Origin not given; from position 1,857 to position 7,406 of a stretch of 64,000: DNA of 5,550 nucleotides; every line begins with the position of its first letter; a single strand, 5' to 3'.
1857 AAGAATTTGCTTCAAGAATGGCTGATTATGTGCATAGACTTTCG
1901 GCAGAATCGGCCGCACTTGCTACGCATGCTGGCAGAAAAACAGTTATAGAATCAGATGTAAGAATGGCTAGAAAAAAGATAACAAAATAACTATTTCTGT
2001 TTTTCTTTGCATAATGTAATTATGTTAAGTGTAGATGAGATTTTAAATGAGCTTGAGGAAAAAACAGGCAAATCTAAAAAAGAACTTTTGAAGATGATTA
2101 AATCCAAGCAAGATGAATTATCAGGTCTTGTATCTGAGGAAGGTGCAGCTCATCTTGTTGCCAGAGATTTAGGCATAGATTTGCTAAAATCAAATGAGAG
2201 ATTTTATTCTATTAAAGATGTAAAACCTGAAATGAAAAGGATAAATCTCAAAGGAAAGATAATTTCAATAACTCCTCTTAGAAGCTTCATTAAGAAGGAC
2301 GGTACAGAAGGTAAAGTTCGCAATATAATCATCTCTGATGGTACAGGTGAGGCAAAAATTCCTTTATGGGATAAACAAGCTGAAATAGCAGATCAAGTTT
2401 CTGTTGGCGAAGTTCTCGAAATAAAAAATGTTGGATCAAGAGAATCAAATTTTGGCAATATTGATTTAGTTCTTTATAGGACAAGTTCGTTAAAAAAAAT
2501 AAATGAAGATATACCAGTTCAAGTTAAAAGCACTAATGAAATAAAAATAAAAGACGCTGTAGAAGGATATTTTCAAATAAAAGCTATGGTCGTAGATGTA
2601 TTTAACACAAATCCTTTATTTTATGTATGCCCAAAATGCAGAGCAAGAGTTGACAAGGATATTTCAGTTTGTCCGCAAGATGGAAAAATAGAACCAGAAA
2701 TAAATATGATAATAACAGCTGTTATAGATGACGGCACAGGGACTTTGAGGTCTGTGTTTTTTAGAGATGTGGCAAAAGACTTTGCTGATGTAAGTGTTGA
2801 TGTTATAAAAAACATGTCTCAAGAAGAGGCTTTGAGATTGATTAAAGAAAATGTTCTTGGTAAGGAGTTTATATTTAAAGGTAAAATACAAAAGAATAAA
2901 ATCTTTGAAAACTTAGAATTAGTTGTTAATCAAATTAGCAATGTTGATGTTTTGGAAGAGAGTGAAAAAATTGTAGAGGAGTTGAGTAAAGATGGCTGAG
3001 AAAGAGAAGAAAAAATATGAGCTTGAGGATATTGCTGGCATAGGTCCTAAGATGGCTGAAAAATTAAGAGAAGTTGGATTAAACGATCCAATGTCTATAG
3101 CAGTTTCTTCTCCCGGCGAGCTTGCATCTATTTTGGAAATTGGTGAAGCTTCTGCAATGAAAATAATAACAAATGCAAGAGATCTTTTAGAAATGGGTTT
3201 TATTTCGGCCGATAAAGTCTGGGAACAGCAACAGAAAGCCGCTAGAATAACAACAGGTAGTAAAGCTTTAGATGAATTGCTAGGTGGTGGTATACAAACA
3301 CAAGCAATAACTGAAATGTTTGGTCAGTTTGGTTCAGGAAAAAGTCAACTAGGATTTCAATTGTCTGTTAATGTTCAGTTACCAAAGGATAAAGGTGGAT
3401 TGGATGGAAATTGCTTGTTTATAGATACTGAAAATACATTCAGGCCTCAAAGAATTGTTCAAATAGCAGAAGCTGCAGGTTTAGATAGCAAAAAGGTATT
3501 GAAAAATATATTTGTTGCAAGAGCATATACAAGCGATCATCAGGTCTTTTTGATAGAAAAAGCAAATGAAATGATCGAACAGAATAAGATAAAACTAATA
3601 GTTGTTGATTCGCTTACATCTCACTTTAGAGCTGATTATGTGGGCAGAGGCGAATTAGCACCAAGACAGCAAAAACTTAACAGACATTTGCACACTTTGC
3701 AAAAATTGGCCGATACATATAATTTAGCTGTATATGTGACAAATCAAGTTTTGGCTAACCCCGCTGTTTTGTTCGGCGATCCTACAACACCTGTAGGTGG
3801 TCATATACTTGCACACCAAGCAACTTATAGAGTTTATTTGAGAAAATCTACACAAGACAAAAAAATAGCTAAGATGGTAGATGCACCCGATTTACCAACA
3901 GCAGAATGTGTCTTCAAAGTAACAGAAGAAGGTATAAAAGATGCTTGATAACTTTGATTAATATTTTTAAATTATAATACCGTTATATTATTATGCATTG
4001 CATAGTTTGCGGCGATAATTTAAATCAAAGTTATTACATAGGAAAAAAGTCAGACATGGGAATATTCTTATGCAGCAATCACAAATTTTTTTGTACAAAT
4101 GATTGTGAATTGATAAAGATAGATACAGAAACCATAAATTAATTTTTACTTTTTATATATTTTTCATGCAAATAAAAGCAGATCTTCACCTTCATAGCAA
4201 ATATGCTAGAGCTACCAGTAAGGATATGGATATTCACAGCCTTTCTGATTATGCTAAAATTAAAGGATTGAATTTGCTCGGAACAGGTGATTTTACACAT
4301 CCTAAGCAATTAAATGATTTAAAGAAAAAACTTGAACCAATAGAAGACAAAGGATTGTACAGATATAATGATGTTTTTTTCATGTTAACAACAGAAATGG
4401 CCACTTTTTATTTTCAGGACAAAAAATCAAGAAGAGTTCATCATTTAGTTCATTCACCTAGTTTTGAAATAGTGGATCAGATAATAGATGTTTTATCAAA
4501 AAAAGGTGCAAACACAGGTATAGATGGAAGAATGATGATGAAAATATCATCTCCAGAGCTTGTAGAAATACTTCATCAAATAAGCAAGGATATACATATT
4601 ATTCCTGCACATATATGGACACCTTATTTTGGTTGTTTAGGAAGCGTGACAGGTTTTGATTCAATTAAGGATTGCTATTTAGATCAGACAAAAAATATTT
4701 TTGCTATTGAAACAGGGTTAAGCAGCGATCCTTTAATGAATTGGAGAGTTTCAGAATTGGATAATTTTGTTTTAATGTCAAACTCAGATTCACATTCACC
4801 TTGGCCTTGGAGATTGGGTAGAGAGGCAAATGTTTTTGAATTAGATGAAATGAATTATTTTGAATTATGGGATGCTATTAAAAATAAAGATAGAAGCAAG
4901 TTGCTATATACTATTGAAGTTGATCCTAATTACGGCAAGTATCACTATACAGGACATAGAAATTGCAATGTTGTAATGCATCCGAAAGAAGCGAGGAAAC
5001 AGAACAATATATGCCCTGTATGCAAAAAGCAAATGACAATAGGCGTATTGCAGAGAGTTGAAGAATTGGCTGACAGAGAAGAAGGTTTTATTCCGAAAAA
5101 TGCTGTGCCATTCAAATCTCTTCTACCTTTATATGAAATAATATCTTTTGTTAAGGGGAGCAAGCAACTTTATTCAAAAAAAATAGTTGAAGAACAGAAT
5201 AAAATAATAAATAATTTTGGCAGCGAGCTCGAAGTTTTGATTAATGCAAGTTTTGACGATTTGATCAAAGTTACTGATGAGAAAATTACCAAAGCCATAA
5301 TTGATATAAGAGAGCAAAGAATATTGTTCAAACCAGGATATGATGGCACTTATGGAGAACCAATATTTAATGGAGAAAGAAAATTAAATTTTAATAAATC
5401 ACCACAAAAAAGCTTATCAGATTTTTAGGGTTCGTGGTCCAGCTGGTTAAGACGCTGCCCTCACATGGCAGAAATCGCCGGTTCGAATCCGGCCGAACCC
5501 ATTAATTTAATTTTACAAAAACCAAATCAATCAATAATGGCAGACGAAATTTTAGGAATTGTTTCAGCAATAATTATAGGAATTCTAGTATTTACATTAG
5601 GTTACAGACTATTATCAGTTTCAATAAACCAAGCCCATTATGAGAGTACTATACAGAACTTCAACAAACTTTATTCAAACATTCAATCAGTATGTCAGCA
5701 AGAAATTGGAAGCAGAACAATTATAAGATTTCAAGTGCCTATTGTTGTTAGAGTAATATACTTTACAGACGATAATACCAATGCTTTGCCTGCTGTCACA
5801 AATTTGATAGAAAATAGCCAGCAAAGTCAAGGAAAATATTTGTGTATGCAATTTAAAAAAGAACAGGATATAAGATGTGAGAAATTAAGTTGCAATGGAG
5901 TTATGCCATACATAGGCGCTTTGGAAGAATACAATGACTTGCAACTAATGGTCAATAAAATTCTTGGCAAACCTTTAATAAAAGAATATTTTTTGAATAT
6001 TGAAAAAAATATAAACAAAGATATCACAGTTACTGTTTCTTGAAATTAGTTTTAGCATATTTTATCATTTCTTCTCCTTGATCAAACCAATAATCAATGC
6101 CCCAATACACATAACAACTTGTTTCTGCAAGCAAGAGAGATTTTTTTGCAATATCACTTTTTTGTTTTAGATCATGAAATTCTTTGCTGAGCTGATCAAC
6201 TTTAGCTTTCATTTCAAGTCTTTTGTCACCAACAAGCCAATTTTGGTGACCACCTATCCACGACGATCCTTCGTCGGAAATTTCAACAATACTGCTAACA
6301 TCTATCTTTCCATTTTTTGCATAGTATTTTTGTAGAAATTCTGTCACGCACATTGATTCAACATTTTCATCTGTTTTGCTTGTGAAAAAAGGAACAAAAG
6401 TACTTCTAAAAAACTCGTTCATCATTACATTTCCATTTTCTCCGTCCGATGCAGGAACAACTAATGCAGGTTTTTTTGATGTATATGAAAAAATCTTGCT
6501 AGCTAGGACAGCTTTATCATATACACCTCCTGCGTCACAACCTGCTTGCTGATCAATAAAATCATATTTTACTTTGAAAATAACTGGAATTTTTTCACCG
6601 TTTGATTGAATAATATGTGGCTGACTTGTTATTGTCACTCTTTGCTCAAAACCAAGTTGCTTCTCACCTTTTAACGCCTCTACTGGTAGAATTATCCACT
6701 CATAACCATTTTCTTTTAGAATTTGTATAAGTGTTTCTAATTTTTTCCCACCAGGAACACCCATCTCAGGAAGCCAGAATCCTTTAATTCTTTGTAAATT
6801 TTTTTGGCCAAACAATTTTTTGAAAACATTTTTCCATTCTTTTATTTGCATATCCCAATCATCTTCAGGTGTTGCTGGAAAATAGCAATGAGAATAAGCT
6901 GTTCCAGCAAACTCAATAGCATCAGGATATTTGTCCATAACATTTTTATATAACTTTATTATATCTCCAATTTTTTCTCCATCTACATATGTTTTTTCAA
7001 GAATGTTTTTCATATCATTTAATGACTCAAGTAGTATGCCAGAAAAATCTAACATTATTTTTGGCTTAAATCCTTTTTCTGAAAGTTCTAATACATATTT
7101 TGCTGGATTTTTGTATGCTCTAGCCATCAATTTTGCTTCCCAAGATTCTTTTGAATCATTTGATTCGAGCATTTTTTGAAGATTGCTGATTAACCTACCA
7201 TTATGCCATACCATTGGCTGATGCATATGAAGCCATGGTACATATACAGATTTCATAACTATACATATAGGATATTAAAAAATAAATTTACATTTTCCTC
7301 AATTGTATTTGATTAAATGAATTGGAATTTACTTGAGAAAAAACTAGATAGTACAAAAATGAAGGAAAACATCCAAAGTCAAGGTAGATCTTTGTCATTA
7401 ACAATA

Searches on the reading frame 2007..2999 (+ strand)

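Call 69: search_protein_families(library=pfam, proteins=[window:2007-2999:+], max_evalue=0.0001)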
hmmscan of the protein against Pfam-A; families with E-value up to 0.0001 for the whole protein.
window:2007-2999:+ (330 aa): 4 families
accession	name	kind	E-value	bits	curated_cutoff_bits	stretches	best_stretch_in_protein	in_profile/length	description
PF01336.31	tRNA_anti-codon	-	1.8e-09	37.9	27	0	81-140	3-54/75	OB-fold nucleic acid binding domain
PF08646.16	Rep_fac-A_C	-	3.3e-08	33.9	28.5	1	188-320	1-144/146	Replication factor-A C terminal domain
PF09999.14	DUF2240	-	3.6e-06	27.1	22.3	1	9-59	87-137/144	Uncharacterized protein conserved in archaea (DUF2240)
PF17244.8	CDC24_OB3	-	8.8e-05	22.8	25.4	0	71-151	1-81/216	Cell division control protein 24, OB domain 3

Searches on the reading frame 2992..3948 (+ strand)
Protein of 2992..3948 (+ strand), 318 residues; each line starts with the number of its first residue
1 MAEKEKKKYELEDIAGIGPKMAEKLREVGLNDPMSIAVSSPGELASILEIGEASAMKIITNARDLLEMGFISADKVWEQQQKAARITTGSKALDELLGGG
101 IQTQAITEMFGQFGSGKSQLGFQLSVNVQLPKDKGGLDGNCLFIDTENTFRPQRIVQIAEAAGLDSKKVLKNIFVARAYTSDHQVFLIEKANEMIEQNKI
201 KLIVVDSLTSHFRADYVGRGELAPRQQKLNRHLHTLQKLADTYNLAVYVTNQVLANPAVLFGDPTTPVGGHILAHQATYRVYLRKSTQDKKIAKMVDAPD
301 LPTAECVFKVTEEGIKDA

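Call 69: search_protein_families(library=pfam, proteins=[window:2992-3948:+], max_evalue=0.0001)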
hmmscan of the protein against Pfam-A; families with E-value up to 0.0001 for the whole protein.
window:2992-3948:+ (318 aa): 6 families
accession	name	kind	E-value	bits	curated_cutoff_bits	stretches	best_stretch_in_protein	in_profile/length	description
PF08423.17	Rad51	-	6.5e-95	317.5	22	1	80-318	2-244/244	Rad51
PF00154.27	RecA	-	3.5e-16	59.9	27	1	79-296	26-231/262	recA bacterial DNA recombination protein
PF06745.19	ATPase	-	4.2e-09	36.6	26.6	1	87-213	2-135/231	KaiC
PF14520.12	HHH_5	-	7.8e-09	36.3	27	1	10-64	3-57/57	Helix-hairpin-helix domain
PF13481.12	AAA_25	-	1e-05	25.7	27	1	82-250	11-187/195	AAA domain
PF11731.14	Cdd1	-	2e-05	25.2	25.5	0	6-48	3-45/86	Pathogenicity locus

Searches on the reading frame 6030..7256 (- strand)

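Call 70: search_protein_families(library=pfam, proteins=[window:6030-7256:-], max_evalue=0.0001)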
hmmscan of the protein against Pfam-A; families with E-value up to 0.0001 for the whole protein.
window:6030-7256:- (408 aa): 1 family
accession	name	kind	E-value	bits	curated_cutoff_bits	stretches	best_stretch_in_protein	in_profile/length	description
PF03065.20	Glyco_hydro_57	-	2.2e-16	60.4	21.2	1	8-191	3-172/291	Glycosyl hydrolase family 57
